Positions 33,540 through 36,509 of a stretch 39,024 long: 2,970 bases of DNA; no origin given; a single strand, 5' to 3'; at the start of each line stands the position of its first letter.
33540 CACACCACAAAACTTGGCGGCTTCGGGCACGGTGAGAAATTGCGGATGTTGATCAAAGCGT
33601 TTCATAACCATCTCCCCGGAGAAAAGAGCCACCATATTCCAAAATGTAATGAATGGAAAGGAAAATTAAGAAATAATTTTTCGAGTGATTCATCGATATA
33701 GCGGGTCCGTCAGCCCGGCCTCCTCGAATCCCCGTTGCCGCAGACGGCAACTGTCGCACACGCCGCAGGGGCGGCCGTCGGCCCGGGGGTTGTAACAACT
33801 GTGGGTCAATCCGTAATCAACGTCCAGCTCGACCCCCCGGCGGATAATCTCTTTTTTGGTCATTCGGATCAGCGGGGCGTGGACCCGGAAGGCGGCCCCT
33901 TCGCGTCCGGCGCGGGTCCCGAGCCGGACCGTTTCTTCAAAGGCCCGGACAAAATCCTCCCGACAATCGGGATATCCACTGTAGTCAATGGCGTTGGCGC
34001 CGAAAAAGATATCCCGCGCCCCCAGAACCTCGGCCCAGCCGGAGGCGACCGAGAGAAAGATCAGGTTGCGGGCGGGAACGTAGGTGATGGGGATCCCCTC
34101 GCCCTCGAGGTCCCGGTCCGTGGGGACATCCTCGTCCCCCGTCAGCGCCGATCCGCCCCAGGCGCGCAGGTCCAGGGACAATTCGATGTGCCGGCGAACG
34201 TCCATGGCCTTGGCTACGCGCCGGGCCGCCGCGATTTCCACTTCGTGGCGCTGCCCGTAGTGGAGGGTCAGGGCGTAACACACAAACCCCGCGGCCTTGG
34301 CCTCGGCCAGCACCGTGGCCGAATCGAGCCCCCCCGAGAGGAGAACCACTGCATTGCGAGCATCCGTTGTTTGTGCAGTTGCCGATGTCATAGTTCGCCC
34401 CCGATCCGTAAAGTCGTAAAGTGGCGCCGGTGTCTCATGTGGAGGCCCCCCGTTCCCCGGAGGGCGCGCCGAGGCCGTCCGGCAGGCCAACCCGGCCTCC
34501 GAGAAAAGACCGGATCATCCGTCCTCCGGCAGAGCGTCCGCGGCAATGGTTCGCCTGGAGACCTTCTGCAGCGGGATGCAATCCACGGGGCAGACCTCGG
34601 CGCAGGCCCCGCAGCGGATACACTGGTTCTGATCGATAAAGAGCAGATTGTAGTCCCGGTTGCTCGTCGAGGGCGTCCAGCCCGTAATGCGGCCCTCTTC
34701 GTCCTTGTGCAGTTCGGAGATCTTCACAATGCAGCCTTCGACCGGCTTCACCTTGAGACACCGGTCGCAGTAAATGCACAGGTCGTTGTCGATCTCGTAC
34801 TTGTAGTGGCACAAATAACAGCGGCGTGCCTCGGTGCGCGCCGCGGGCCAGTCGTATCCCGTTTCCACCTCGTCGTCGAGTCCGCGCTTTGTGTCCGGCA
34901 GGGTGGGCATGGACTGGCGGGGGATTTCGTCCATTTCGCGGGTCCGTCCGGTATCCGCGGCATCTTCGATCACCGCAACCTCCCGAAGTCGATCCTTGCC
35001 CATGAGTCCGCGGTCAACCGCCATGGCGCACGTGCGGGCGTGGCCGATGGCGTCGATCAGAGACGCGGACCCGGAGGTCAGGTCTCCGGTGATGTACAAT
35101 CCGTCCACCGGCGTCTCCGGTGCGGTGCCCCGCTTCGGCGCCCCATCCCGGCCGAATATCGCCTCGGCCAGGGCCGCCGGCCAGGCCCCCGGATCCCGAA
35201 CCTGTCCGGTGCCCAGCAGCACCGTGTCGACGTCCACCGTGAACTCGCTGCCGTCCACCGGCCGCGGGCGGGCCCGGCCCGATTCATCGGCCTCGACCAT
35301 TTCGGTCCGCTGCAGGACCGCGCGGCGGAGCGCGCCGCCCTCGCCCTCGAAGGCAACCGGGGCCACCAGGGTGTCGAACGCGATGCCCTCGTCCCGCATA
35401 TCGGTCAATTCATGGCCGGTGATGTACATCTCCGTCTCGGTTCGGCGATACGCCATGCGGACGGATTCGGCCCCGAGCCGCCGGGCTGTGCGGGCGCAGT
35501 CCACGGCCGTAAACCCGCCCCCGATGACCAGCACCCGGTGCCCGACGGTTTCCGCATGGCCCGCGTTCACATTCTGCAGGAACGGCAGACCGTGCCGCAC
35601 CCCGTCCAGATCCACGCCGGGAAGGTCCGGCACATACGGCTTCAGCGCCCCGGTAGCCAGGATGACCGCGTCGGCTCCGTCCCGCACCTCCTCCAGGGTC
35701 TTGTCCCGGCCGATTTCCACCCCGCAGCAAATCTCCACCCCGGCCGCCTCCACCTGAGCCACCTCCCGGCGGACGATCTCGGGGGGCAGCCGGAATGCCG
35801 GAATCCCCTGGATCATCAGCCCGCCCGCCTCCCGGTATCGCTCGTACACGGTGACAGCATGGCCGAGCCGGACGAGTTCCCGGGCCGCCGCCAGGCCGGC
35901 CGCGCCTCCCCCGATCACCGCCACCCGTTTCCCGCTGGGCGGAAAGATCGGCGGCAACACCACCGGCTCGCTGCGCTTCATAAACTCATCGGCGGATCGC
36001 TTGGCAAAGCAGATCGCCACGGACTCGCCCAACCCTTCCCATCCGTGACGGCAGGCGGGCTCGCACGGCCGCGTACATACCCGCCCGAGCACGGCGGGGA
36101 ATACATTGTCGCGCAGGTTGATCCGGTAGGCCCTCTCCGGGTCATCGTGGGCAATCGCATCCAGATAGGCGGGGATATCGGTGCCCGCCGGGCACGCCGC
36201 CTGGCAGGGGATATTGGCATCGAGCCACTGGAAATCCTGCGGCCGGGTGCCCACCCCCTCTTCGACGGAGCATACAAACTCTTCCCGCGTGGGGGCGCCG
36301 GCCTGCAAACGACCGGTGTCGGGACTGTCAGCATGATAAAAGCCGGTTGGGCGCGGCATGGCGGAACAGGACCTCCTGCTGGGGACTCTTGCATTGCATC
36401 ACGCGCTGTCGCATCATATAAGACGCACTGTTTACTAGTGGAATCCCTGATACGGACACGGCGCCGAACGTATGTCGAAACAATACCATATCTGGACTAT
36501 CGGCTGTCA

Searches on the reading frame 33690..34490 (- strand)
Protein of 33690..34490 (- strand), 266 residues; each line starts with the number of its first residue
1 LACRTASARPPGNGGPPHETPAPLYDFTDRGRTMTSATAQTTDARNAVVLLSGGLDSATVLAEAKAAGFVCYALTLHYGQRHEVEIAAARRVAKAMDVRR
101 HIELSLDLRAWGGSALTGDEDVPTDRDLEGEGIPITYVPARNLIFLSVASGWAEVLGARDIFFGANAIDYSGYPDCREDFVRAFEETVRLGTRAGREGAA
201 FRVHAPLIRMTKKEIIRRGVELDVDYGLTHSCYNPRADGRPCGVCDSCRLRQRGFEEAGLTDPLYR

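Call 98: search_protein_families(library=pfam, proteins=[window:33690-34490:-], max_evalue=0.001)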
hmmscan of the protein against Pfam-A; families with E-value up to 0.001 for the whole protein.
window:33690-34490:- (266 aa): 2 families
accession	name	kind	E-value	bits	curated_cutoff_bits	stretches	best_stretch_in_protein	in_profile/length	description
PF06508.19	QueC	-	1.1e-75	254.1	22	1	47-258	2-209/210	Queuosine biosynthesis protein QueC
PF00733.27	Asn_synthase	-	3.4e-06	27.4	21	1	38-105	11-78/354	Asparagine synthase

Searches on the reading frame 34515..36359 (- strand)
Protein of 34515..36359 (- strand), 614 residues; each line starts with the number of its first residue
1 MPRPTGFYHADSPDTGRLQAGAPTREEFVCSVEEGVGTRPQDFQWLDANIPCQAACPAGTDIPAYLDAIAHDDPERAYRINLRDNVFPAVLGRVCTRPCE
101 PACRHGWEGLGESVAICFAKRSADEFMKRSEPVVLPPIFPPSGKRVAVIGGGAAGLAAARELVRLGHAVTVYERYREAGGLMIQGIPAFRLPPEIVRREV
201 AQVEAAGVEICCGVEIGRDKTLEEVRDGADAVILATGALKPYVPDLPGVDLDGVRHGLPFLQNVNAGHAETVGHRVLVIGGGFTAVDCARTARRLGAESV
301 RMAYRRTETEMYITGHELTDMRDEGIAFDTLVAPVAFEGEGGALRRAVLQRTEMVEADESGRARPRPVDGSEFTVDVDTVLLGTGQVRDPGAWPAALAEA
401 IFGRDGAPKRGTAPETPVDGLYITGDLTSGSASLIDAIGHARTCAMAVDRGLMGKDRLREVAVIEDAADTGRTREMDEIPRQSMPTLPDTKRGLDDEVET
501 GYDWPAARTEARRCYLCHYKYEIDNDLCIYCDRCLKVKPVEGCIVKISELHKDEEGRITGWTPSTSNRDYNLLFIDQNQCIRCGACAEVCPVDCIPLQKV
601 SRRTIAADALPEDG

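Call 98: search_protein_families(library=pfam, proteins=[window:34515-36359:-], max_evalue=0.001)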
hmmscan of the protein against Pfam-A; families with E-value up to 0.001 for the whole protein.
window:34515-36359:- (614 aa): 16 families
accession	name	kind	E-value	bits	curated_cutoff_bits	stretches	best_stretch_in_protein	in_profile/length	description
PF07992.20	Pyr_redox_2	-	1.8e-30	106.8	26.1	1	145-437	2-287/291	Pyridine nucleotide-disulphide oxidoreductase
PF14691.11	Fer4_20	-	1.4e-13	51.1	25.8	1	49-125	29-106/113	Dihydroprymidine dehydrogenase domain II, 4Fe-4S cluster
PF13738.12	Pyr_redox_3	-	9.8e-11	41.9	30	1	229-310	125-200/305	Pyridine nucleotide-disulphide oxidoreductase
PF01266.30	DAO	-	4.4e-10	40.1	27.9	1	145-179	1-35/353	FAD dependent oxidoreductase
PF00070.33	Pyr_redox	-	2.7e-09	37.9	22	0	145-175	1-31/82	Pyridine nucleotide-disulphide oxidoreductase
PF01262.27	AlaDh_PNT_C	-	5.7e-09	36.2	23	1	145-174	30-59/214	Alanine dehydrogenase/PNT, C-terminal domain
PF12831.13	FAD_oxidored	-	3.1e-07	30.5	27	1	146-185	2-41/416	FAD dependent oxidoreductase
PF00037.32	Fer4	-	8.6e-07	29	21.1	1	574-595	2-23/24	4Fe-4S binding domain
PF13450.12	NAD_binding_8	-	3.8e-06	27.5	21.9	1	148-182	1-35/68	NAD(P)-binding Rossmann-like domain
PF12797.12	Fer4_2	-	5.9e-06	26.4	24.5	1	574-592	4-22/22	4Fe-4S binding domain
PF13237.11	Fer4_10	-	2.3e-05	24.7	25.5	1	574-592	3-21/53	4Fe-4S dicluster domain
PF14697.11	Fer4_21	-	4.2e-05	24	35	1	575-597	3-28/59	4Fe-4S dicluster domain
PF03486.20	HI0933_like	-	0.00015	21.8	50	1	145-179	2-36/244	HI0933-like protein Rossmann domain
PF12838.12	Fer4_7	-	0.00022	22.1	27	0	579-602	1-24/52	4Fe-4S dicluster domain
PF12837.12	Fer4_6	-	0.00029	21.1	25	1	575-595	4-24/24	4Fe-4S binding domain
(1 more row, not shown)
